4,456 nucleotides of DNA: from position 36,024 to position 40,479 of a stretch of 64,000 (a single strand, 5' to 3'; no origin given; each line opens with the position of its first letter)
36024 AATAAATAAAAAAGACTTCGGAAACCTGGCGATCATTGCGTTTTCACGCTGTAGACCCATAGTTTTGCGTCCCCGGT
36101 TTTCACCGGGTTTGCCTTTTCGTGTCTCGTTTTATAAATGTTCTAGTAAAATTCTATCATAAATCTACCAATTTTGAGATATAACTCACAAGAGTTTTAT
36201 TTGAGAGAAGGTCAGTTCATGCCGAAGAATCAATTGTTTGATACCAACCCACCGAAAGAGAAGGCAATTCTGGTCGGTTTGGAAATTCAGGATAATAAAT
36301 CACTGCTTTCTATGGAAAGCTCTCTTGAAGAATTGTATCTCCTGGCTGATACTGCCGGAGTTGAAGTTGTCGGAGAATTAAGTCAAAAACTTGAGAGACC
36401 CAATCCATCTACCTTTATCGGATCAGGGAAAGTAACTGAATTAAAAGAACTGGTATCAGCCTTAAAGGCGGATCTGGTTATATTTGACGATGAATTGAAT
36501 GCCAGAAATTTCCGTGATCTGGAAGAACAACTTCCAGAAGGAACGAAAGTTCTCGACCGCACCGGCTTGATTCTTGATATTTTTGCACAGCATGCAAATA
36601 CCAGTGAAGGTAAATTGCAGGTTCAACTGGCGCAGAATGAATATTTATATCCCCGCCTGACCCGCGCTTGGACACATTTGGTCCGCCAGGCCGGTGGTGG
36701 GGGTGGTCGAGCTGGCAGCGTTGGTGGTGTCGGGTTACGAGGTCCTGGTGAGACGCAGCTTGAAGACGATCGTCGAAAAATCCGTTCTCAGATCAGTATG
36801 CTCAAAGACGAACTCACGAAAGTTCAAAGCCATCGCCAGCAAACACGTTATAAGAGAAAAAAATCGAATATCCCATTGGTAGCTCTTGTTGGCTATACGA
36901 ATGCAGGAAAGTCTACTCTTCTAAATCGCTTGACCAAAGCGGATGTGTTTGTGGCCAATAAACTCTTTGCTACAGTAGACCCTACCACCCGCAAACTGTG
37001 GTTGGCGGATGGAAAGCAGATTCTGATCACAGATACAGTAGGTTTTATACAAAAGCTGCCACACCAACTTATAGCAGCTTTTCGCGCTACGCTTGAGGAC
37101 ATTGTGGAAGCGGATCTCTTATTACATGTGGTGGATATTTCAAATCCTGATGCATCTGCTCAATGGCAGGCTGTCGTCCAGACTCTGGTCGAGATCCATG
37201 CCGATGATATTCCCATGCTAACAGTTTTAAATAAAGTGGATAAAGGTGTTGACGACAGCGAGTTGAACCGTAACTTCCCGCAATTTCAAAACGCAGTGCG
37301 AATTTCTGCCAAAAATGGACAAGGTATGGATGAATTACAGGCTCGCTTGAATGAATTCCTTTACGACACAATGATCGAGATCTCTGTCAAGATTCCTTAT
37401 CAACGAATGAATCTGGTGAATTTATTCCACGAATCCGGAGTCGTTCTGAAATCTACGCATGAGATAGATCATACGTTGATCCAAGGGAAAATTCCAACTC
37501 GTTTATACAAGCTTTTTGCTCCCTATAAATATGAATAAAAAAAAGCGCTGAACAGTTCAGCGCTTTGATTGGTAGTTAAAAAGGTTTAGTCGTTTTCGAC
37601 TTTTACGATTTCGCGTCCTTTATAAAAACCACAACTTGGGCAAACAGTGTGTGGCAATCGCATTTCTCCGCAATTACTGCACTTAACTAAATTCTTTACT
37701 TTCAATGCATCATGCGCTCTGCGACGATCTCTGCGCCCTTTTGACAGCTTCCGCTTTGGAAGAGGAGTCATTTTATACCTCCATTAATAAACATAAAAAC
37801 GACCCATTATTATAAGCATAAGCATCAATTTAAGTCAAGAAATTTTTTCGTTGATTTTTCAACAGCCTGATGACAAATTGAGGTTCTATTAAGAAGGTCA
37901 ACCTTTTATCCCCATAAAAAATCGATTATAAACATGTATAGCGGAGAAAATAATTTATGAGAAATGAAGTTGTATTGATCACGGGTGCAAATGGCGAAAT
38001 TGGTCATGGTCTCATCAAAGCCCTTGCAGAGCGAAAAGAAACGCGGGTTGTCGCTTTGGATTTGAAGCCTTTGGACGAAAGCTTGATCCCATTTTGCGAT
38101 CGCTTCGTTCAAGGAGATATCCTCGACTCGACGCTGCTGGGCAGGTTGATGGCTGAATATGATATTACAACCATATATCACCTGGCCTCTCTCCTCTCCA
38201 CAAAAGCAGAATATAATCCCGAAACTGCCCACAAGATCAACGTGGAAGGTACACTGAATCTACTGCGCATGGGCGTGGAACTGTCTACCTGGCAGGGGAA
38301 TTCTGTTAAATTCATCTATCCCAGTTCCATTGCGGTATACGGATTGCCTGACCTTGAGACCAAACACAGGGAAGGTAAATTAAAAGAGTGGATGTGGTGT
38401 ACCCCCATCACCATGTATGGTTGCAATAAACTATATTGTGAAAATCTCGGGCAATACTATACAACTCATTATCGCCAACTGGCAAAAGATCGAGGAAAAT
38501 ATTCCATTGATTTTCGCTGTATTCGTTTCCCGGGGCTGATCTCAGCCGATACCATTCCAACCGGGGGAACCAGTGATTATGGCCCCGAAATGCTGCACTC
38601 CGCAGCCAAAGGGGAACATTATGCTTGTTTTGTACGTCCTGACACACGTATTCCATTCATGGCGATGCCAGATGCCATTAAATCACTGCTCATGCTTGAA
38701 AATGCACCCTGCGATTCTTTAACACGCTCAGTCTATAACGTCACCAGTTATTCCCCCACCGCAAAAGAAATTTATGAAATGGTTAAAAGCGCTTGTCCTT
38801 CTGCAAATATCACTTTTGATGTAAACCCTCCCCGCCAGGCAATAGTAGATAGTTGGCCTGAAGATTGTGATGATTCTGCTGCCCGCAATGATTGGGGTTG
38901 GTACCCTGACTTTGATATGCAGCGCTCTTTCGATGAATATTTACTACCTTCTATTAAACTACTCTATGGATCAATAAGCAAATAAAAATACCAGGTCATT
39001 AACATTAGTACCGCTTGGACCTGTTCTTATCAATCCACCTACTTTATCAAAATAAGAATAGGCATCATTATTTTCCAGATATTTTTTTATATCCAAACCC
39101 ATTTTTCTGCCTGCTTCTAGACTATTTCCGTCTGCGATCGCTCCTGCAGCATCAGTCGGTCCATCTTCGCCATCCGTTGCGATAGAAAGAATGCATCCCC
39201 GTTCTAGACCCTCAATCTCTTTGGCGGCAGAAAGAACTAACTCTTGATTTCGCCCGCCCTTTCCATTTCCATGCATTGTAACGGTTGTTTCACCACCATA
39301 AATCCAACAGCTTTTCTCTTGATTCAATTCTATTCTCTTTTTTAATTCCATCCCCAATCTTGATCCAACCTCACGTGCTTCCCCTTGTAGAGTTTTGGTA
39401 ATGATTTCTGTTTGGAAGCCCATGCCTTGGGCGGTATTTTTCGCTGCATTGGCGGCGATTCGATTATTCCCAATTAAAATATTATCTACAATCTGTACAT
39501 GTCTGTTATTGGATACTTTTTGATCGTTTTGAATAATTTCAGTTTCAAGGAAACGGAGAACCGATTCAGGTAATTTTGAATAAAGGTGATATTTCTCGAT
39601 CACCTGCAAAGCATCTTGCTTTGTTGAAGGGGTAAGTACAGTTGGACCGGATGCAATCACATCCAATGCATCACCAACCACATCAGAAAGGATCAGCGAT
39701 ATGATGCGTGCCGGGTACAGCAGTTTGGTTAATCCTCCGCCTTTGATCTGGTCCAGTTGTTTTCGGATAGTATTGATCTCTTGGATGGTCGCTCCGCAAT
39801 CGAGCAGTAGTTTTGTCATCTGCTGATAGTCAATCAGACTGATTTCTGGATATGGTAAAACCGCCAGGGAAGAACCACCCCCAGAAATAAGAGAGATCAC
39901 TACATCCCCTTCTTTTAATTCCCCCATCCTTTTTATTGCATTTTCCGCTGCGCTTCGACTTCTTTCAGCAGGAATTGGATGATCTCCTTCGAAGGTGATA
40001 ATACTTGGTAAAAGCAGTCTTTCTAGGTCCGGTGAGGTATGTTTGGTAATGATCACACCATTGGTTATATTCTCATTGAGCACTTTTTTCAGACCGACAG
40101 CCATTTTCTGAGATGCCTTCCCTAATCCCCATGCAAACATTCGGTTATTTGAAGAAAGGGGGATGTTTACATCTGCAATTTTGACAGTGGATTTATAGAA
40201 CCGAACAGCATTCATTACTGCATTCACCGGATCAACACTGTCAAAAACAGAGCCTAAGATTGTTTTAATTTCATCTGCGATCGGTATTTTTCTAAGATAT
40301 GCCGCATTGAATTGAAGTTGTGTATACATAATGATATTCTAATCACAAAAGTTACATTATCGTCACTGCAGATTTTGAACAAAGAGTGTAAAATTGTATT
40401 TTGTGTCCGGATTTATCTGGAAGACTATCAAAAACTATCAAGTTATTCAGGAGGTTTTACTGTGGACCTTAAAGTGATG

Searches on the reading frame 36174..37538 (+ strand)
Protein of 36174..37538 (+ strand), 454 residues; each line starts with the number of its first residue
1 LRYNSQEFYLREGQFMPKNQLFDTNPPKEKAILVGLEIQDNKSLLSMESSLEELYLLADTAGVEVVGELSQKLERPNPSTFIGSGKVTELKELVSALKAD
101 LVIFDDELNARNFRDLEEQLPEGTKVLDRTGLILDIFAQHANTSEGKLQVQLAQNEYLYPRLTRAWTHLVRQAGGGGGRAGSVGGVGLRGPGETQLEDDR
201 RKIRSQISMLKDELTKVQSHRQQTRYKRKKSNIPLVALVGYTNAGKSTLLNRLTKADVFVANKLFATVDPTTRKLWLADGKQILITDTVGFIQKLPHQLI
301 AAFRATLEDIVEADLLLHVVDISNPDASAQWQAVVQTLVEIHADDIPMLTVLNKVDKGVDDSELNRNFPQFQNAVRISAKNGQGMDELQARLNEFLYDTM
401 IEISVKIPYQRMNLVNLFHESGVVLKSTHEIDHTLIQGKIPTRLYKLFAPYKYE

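Call 63: search_protein_families(library=pfam, proteins=[window:36174-37538:+], max_evalue=0.00001)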
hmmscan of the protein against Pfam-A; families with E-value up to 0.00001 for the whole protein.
window:36174-37538:+ (454 aa): 6 families
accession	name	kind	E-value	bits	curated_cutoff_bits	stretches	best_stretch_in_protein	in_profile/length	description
PF13167.11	GTP-bdg_N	-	2.3e-30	105.4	25.4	1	48-138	1-89/89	GTP-binding GTPase N-terminal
PF16360.10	GTP-bdg_M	-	9.5e-28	97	29.5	1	140-228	1-79/79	GTP-binding GTPase Middle Region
PF01926.29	MMR_HSR1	-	7.6e-25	87.7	21.9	1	236-354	2-113/113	50S ribosome-binding GTPase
PF02421.24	FeoB_N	-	1.1e-09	38.5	27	1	236-390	3-154/156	Ferrous iron transport protein B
PF03193.22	RsgA_GTPase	-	6e-09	36.4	30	0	313-394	23-106/174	RsgA GTPase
PF00350.29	Dynamin_N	-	4.9e-06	27.1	27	0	236-271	1-36/168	Dynamin family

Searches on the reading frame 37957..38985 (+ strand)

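Call 63: search_protein_families(library=pfam, proteins=[window:37957-38985:+], max_evalue=0.00001)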
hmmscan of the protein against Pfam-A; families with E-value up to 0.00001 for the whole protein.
window:37957-38985:+ (342 aa): 5 families
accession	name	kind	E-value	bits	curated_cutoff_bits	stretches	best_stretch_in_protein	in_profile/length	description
PF01370.27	Epimerase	-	3.5e-23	82.7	20.9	1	6-262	1-239/240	NAD dependent epimerase/dehydratase family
PF16363.11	GDP_Man_Dehyd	-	1.6e-19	71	27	1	7-173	1-172/332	GDP-mannose 4,6 dehydratase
PF01073.25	3Beta_HSD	-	2.7e-11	43.5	22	1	7-162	1-154/280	3-beta hydroxysteroid dehydrogenase/isomerase family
PF02719.21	Polysacc_synt_2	-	8.5e-10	38.7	20.2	1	6-108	1-117/293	Polysaccharide biosynthesis protein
PF04321.23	RmlD_sub_bind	-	8.5e-10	38.6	27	1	6-163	3-134/287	RmlD substrate binding domain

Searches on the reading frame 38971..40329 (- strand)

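Call 63: search_protein_families(library=pfam, proteins=[window:38971-40329:-], max_evalue=0.00001)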
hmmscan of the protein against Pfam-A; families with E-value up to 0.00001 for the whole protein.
window:38971-40329:- (452 aa): 2 families
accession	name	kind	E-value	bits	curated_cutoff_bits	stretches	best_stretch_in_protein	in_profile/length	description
PF13660.11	DUF4147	-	8.8e-70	235.2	23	1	22-262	3-234/234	Domain of unknown function (DUF4147)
PF05161.18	MOFRL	-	1.7e-39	134.7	28.3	1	341-445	2-106/106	MOFRL family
